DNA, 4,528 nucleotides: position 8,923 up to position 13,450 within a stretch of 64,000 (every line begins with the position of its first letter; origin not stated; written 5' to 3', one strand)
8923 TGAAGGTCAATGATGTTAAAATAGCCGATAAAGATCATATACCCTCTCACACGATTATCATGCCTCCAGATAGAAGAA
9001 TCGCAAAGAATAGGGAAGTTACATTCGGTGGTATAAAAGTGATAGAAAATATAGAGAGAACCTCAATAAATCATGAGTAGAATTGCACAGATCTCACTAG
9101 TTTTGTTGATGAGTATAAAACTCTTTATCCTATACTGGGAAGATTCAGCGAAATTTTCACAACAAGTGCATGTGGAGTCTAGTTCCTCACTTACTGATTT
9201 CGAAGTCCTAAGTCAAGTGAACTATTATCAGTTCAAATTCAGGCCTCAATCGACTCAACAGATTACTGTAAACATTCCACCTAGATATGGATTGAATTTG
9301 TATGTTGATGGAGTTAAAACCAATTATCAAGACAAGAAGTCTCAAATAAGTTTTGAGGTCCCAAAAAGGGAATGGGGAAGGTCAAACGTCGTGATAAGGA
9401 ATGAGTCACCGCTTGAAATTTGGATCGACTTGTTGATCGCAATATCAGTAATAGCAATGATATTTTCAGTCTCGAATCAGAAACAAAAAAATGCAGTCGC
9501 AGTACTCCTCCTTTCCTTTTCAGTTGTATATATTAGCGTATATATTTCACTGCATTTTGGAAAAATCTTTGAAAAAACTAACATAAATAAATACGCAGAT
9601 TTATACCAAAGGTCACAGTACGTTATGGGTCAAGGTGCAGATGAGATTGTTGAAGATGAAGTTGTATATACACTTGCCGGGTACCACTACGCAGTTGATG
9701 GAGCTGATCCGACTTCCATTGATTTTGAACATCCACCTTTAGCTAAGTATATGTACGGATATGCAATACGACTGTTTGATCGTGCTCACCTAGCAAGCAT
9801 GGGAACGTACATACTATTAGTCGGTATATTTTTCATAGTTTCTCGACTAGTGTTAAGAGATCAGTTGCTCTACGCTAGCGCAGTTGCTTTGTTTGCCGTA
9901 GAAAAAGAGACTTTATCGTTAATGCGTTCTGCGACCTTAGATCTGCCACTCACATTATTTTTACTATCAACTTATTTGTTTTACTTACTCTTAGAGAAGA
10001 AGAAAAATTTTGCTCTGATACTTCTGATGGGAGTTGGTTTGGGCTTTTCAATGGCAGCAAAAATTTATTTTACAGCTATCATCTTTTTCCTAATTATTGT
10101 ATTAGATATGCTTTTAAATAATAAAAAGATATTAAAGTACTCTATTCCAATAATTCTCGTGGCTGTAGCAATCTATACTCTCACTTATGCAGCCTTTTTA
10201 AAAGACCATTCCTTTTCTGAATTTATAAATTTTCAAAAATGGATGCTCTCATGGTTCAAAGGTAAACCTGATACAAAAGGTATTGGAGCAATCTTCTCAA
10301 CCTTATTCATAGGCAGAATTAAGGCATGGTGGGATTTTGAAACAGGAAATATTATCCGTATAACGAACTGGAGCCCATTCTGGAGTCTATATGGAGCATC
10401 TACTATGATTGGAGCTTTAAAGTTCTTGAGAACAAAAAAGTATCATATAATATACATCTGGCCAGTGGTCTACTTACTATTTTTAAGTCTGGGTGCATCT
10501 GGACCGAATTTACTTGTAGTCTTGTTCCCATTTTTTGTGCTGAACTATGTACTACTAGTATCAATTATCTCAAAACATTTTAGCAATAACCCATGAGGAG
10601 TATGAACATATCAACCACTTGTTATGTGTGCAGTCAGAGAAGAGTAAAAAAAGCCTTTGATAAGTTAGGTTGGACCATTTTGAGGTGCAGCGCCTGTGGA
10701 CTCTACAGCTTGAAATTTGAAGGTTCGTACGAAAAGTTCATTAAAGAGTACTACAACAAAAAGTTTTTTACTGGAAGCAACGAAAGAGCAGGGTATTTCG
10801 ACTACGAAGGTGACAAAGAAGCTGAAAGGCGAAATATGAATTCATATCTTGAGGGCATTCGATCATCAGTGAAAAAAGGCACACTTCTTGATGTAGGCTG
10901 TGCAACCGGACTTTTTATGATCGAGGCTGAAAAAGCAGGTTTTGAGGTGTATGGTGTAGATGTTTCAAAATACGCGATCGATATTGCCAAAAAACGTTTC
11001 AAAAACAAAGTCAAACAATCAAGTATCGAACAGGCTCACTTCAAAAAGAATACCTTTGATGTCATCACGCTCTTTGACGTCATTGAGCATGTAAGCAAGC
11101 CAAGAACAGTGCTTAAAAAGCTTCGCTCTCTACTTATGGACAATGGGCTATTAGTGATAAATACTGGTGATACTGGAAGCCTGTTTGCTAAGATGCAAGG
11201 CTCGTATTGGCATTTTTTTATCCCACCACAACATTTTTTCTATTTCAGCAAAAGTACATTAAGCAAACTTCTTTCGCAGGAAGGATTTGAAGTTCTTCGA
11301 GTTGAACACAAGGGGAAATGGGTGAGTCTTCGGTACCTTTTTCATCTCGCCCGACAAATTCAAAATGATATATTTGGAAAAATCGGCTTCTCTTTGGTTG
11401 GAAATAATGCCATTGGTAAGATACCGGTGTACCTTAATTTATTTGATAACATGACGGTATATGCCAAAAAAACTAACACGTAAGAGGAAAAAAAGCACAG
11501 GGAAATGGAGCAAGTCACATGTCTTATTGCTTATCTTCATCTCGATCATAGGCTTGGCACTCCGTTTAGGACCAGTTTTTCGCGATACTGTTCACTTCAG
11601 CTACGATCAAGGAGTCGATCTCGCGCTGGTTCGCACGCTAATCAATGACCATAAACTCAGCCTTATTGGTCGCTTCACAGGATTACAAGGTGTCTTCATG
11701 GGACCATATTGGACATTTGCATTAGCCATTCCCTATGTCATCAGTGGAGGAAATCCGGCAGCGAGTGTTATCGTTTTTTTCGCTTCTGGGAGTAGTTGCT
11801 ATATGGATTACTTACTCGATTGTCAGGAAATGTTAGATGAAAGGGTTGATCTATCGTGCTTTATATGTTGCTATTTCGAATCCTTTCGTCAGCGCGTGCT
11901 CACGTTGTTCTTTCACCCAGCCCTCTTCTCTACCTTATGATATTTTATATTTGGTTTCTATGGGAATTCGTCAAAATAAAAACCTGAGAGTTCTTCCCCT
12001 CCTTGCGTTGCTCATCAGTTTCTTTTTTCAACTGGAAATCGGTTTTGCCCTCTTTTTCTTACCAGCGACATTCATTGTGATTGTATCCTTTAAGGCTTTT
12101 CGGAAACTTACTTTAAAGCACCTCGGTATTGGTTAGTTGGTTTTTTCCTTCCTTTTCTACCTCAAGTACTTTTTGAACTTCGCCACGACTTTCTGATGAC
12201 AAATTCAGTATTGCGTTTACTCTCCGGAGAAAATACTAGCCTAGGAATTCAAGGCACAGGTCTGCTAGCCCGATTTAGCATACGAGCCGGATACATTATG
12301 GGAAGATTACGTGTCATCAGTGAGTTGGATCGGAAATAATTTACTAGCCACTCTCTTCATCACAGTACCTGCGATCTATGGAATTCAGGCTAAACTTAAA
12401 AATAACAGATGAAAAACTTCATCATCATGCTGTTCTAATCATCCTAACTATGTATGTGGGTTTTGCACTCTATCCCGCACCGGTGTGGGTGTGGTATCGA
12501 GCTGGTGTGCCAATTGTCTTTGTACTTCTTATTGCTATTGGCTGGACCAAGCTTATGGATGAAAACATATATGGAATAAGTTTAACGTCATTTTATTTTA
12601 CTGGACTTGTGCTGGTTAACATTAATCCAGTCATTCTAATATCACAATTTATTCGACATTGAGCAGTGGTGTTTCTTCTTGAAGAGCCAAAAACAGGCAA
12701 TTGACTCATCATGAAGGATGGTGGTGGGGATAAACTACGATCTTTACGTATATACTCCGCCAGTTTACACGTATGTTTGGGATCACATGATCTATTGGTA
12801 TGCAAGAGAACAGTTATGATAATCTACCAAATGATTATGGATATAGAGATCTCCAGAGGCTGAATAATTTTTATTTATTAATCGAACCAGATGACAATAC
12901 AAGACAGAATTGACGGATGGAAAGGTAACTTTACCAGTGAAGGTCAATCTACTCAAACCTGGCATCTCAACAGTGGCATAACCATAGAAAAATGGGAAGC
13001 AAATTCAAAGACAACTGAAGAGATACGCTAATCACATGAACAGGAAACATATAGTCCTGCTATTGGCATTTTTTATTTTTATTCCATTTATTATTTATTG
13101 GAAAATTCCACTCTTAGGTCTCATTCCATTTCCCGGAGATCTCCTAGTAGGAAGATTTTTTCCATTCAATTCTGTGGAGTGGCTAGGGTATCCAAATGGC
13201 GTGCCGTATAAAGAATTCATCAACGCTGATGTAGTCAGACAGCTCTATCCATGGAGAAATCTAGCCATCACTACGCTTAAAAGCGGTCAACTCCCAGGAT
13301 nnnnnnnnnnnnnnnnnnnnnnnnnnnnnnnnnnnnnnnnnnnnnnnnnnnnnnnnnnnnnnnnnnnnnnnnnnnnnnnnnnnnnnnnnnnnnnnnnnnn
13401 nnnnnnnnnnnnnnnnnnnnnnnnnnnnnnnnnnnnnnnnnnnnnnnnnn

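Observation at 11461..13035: Decayed ArnT/PMT-like paralog followed by the only long non-coding gap: evidence of gene birth-and-death in the island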

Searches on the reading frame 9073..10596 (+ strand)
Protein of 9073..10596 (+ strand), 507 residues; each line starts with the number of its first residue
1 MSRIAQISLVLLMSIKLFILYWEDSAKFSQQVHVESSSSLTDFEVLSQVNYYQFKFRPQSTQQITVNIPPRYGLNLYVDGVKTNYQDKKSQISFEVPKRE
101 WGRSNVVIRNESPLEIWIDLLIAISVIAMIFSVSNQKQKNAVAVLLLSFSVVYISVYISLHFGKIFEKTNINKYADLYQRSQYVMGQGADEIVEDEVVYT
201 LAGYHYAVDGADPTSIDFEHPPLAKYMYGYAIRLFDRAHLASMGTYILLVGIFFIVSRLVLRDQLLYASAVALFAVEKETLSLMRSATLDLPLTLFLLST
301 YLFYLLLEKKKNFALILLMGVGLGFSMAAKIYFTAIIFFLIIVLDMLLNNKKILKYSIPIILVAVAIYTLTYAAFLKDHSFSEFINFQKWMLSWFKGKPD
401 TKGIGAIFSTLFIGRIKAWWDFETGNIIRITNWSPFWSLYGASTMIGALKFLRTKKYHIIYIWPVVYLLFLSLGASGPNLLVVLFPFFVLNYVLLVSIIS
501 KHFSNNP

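Call 6: search_protein_families(library=pfam, proteins=[window:9073-10596:+], max_evalue=0.01)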
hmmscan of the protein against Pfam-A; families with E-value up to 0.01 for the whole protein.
window:9073-10596:+ (507 aa): 1 family
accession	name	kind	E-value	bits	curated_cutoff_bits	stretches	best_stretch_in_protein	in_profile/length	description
PF13231.12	PMT_2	-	9.5e-06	26.3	26.1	1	220-368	2-152/160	Dolichyl-phosphate-mannose-protein mannosyltransferase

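Call 42: find_encoding_contigs(protein=window:9073-10596:+, flank=10000, max_places=6)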
Protein window:9073-10596:+ (507 aa): 1 contig read that carries it; 1 place shown.
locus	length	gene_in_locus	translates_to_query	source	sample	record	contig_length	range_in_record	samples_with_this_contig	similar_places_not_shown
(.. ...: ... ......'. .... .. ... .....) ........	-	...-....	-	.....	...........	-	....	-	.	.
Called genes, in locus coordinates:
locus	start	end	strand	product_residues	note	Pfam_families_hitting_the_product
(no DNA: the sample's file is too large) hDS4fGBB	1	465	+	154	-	?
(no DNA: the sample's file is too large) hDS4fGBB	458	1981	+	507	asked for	PF13231:PMT_2 (weak)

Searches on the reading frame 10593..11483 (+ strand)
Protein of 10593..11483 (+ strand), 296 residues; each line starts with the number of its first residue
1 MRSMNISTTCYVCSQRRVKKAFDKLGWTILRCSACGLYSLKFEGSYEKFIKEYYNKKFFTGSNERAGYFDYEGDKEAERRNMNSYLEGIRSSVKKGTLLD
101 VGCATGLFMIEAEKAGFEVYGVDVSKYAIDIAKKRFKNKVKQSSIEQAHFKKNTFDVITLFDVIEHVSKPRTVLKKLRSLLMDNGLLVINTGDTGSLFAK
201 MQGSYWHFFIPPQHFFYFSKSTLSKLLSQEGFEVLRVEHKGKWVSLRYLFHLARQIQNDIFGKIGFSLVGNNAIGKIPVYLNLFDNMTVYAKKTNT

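Call 6: search_protein_families(library=pfam, proteins=[window:10593-11483:+], max_evalue=0.01)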
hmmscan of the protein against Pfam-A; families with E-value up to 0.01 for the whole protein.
window:10593-11483:+ (296 aa): 15 families
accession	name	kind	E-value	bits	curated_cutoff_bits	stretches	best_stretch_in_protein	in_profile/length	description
PF13489.12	Methyltransf_23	-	7.8e-30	104.2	27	1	94-236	22-163/164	Methyltransferase domain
PF08241.18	Methyltransf_11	-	2.5e-19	70.1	21.2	1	99-189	1-95/95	Methyltransferase domain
PF08242.18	Methyltransf_12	-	6.4e-17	62.5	30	1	99-187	1-98/98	Methyltransferase domain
PF13847.12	Methyltransf_31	-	1.1e-16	61.3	27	1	94-199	3-120/145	Methyltransferase domain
PF13649.12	Methyltransf_25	-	1.3e-15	58.2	27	1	99-185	2-97/97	Methyltransferase domain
PF02353.26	CMAS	-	2.3e-07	30.9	27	1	92-191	59-166/273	Mycolic acid cyclopropane synthetase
PF06325.19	PrmA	-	6.8e-07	29.5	22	1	95-158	162-230/296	Ribosomal protein L11 methyltransferase (PrmA)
PF07021.18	MetW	-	9.3e-06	25.8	21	1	89-177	7-98/193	Methionine biosynthesis protein MetW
PF01209.24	Ubie_methyltran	-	1.1e-05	25.4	20.1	1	93-191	46-154/233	ubiE/COQ5 methyltransferase family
PF08003.17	Methyltransf_9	-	2.4e-05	23.9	23.8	1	91-191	112-219/315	Protein of unknown function (DUF1698)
PF05219.18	DREV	-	0.00036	20.2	26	1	90-189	90-186/265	DREV methyltransferase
PF05175.20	MTS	-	0.00071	19.7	23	1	92-146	30-86/170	Methyltransferase small domain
PF03291.22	mRNA_G-N7_MeTrfase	-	0.00084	19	26.6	1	83-151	50-118/315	mRNA (guanine-N(7))-methyltransferase domain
PF01728.25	FtsJ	-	0.0025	18.2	24.1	1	94-153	21-78/181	FtsJ-like methyltransferase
PF05401.17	NodS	-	0.0029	17.9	24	1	78-188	27-143/201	Nodulation protein S (NodS)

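Call 11: find_encoding_contigs(protein=window:10593-11483:+, flank=8000, max_places=8)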
Protein window:10593-11483:+ (296 aa): no gene with exactly this product is on record in the collection.

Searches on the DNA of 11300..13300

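Call 29: search_rna_families(source=window, start=11300, end=13300, threshold=evalue, max_evalue=1)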
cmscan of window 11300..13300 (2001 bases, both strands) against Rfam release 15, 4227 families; matches with E-value up to 1: 2.
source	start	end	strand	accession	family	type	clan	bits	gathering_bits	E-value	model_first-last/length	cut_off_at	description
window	12671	12759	+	RF02217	ZNFX1-AS1_3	Gene; lncRNA;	-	25.7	60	0.28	1-87/87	no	ZNFX1 antisense RNA 1 conserved region 3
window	12538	12641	+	RF01745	manA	Cis-reg;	-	15.1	55.2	0.62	1-192/192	no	manA RNA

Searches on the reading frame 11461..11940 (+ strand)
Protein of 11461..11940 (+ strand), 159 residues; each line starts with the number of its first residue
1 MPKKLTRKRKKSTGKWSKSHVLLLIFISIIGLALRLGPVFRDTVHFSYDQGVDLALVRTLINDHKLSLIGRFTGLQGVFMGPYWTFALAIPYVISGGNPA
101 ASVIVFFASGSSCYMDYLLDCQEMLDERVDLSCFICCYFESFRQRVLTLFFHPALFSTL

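Call 6: search_protein_families(library=pfam, proteins=[window:11461-11940:+], max_evalue=0.01)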
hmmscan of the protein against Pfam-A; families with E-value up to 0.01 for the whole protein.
window:11461-11940:+ (159 aa): 0 families

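Call 18: find_encoding_contigs(protein=window:11461-11940:+, flank=10000, max_places=8)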
Protein window:11461-11940:+ (159 aa): no gene with exactly this product is on record in the collection.

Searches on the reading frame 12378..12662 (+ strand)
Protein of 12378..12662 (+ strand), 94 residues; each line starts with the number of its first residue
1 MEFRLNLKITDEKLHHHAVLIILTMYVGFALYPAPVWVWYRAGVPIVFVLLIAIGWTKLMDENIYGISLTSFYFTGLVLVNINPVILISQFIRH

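Call 19: find_encoding_contigs(protein=window:12378-12662:+, flank=10000, max_places=8)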
Protein window:12378-12662:+ (94 aa): no gene with exactly this product is on record in the collection.
